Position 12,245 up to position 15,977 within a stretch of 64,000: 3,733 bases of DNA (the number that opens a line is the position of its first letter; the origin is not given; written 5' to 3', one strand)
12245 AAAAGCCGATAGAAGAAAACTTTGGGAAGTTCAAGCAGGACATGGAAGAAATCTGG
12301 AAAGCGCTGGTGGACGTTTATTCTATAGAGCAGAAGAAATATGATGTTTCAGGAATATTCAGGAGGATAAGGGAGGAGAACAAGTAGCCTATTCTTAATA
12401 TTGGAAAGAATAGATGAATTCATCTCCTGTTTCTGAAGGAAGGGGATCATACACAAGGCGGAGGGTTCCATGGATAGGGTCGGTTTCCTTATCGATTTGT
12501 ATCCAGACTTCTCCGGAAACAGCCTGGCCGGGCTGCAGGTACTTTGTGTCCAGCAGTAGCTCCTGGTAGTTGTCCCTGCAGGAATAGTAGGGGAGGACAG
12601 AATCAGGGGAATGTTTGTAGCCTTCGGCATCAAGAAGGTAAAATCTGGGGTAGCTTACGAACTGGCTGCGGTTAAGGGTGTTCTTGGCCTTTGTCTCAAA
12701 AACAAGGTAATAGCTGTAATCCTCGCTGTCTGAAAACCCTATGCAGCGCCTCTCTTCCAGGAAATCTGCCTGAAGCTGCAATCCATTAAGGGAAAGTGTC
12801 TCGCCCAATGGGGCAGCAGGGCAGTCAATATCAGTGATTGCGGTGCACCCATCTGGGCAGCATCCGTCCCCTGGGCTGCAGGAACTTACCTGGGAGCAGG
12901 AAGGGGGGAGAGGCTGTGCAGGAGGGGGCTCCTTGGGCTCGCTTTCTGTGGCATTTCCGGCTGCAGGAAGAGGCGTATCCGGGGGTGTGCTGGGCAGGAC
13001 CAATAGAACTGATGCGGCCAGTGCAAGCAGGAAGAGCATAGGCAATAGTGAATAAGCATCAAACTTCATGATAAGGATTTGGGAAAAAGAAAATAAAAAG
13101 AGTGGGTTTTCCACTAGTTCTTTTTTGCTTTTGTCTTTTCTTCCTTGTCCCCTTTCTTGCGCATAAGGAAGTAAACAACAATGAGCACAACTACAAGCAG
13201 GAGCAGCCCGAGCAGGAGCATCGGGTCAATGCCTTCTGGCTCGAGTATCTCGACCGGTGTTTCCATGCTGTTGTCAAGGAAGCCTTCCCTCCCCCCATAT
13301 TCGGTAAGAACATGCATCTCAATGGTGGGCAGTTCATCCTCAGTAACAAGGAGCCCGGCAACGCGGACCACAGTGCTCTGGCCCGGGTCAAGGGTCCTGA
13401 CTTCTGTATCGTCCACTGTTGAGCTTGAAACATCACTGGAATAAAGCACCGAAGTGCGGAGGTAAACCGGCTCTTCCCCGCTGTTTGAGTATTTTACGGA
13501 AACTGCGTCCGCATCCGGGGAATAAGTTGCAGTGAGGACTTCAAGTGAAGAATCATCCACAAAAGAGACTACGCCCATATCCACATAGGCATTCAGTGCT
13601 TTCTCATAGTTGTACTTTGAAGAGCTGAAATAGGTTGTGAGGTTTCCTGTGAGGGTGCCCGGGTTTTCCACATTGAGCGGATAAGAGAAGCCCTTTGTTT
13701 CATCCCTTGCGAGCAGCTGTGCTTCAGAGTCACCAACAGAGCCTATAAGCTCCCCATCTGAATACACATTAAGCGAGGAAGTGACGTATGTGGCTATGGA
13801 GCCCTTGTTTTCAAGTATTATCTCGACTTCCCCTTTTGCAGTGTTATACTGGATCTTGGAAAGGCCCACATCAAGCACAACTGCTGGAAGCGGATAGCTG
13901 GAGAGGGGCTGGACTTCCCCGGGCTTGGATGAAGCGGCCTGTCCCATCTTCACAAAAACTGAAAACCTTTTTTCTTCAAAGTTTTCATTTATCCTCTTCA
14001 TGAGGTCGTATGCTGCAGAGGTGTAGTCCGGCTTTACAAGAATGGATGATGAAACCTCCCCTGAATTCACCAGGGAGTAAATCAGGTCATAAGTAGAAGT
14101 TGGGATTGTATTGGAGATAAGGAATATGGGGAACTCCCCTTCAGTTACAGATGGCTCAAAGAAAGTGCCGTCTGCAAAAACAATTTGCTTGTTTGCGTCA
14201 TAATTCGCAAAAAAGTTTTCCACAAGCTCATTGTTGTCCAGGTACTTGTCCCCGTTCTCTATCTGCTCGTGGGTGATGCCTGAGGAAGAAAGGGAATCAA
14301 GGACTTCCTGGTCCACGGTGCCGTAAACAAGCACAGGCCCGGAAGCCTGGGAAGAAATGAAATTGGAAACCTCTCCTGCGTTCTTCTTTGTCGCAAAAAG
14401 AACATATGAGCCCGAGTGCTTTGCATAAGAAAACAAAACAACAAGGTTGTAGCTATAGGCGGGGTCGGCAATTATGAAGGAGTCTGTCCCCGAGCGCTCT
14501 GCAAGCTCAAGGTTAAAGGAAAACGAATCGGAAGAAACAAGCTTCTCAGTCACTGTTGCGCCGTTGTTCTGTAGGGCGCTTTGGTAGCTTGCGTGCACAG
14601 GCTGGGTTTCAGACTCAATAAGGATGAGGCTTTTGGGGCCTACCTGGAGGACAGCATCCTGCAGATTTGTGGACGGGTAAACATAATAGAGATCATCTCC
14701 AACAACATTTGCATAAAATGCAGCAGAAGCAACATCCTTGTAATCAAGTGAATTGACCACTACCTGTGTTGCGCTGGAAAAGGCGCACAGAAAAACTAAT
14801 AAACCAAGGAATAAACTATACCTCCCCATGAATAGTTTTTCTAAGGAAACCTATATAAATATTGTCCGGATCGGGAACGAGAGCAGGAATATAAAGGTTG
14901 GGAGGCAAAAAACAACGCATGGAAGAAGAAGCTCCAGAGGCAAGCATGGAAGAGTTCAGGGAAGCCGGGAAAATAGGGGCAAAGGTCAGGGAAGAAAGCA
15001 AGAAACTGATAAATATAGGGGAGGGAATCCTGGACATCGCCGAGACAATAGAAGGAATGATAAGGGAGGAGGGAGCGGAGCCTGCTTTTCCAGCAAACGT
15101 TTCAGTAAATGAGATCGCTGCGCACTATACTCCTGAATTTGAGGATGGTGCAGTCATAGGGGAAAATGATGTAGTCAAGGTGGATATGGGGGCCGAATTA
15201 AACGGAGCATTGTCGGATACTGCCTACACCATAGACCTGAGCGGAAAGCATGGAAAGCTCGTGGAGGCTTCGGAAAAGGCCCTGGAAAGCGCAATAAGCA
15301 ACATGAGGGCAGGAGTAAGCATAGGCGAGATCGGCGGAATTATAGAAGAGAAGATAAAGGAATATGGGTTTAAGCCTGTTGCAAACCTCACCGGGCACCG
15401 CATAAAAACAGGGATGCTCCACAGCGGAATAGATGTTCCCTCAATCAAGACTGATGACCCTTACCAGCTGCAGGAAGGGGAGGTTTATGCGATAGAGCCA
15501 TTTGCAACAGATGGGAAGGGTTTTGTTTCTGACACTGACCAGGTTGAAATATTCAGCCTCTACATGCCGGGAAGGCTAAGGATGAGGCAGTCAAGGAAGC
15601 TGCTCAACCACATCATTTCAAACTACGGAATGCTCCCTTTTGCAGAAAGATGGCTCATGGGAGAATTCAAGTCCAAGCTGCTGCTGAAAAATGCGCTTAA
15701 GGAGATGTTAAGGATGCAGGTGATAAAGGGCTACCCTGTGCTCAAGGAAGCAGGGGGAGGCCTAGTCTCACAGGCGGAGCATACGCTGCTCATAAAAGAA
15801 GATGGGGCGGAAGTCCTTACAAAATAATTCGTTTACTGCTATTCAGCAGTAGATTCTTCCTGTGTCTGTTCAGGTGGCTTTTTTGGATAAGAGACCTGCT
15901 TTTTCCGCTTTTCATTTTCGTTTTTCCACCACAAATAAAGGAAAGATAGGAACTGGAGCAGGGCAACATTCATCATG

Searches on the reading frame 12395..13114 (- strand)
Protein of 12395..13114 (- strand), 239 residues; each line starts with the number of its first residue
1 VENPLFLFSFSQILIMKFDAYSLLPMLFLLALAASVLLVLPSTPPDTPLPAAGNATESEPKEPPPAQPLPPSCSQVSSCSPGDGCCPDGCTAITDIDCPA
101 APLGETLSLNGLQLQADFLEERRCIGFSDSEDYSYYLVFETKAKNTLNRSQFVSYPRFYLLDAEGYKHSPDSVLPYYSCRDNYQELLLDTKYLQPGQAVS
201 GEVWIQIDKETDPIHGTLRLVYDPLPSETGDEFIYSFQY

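Call 43: search_protein_families(library=pfam, proteins=[window:12395-13114:-], max_evalue=0.01)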
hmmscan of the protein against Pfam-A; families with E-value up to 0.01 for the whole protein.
window:12395-13114:- (239 aa): 1 family
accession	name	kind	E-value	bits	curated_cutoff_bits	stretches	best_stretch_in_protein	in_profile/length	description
PF11611.13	DUF4352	-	0.00037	21.2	25.9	1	104-224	4-115/122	Domain of unknown function (DUF4352)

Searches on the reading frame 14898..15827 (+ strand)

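Call 43: search_protein_families(library=pfam, proteins=[window:14898-15827:+], max_evalue=0.01)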
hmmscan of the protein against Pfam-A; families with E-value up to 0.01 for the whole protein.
window:14898-15827:+ (309 aa): 1 family
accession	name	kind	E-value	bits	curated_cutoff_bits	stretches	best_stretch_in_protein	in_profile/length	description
PF00557.29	Peptidase_M24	-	6.5e-30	104.9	23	1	18-208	1-196/208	Metallopeptidase family M24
